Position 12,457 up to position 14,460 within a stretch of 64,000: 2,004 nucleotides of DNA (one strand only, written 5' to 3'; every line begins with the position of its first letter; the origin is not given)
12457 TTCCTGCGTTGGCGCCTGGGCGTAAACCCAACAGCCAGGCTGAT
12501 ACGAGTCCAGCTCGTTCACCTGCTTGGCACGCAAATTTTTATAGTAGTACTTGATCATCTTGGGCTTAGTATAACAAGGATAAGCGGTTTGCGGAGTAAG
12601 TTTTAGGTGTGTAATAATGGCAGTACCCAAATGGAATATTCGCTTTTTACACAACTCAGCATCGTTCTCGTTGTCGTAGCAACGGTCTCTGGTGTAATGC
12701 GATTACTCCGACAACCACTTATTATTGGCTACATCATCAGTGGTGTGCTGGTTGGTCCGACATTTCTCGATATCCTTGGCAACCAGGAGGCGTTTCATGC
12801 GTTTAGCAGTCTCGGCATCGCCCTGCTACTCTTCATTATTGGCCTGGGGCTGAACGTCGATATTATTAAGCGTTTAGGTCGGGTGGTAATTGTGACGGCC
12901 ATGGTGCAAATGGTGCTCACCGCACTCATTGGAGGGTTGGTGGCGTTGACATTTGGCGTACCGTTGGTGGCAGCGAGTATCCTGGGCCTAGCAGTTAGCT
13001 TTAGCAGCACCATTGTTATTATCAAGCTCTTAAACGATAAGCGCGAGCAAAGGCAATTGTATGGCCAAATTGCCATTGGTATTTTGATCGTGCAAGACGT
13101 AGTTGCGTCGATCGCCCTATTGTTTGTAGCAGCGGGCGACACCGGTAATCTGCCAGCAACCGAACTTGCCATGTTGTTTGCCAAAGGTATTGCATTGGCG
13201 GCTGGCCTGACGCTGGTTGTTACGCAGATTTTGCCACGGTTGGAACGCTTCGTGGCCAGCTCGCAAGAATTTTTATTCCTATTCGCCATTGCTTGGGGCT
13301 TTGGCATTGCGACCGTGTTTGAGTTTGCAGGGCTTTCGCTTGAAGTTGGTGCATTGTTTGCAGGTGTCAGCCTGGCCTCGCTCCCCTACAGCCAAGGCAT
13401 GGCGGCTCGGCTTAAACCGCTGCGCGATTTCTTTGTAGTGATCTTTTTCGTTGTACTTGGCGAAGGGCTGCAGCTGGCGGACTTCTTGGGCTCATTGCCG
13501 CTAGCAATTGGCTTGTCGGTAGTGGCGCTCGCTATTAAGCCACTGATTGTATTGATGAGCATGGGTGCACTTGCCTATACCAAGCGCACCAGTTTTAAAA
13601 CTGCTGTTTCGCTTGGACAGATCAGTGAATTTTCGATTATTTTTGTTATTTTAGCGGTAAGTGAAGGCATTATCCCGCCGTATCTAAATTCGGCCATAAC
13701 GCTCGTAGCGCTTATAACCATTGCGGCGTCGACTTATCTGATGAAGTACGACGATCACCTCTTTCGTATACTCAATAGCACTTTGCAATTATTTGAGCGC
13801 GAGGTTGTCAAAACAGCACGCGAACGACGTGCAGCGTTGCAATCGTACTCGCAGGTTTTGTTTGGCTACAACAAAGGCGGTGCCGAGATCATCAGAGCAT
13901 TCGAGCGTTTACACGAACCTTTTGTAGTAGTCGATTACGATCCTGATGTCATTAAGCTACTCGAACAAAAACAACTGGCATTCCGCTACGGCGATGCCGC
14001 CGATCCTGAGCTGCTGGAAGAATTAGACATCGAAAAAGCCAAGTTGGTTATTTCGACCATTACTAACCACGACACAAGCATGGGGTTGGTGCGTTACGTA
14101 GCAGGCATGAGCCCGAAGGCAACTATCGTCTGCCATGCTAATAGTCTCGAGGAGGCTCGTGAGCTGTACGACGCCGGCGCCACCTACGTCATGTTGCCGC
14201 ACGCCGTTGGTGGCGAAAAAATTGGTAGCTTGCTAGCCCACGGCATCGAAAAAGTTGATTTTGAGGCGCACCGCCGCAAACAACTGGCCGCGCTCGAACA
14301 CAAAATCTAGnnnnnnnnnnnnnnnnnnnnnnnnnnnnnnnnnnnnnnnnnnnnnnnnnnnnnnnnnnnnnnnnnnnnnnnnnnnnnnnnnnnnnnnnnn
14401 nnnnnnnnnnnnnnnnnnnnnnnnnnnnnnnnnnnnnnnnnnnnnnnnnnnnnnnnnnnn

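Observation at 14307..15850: Cobalamin-riboswitch-like leader controlling an uncharacterised zinc-ribbon protein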

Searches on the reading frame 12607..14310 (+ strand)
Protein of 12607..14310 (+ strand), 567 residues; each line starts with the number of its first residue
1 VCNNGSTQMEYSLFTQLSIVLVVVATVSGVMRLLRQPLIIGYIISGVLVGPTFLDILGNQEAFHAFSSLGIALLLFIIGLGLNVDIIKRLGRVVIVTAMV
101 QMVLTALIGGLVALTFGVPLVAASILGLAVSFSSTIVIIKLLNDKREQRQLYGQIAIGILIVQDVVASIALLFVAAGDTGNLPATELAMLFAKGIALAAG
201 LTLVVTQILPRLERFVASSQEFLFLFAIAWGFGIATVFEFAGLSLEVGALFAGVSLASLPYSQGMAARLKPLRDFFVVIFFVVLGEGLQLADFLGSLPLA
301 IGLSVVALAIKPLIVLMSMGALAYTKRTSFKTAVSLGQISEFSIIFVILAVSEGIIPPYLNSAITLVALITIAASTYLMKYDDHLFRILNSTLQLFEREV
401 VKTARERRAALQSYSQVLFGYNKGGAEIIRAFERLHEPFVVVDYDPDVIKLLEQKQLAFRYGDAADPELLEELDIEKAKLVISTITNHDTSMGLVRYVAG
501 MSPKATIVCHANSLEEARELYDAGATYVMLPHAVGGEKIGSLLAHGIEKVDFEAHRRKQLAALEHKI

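Call 9: search_protein_families(library=ncbifam, proteins=[window:12607-14310:+], max_evalue=0.01)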
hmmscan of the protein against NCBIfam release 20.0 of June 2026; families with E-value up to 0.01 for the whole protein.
window:12607-14310:+ (567 aa): 8 families
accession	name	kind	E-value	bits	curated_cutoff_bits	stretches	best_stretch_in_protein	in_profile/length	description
NF002924.0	PRK03562.1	equivalog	5.2e-52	177.1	752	1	14-527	7-516/623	glutathione-regulated potassium-efflux system protein KefC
NF002973.0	PRK03659.1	equivalog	1.4e-43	149.4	804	1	19-526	11-513/602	glutathione-regulated potassium-efflux system protein KefB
TIGR00932.1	2a37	subfamily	3.4e-43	148.1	238.3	1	24-286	4-272/275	monovalent cation:proton antiporter-2 (CPA2) family protein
NF007950.1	PRK10669.1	equivalog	4e-40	138.2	700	1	16-530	10-534/547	YbaL family putative K(+) efflux transporter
NF045626.1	FeTrans_MagA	equivalog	2e-33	116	700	1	12-358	6-353/386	iron transporter MagA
NF007043.0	PRK09496.3-6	equivalog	2.9e-07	29.6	384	1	420-492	7-78/445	Trk system potassium transporter TrkA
NF007039.0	PRK09496.3-2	equivalog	4.4e-05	22.5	293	1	430-490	17-77/446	Trk system potassium transporter TrkA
NF007034.0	PRK09496.2-1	subfamily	0.00032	19.7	344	1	418-491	5-77/445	Trk system potassium transporter TrkA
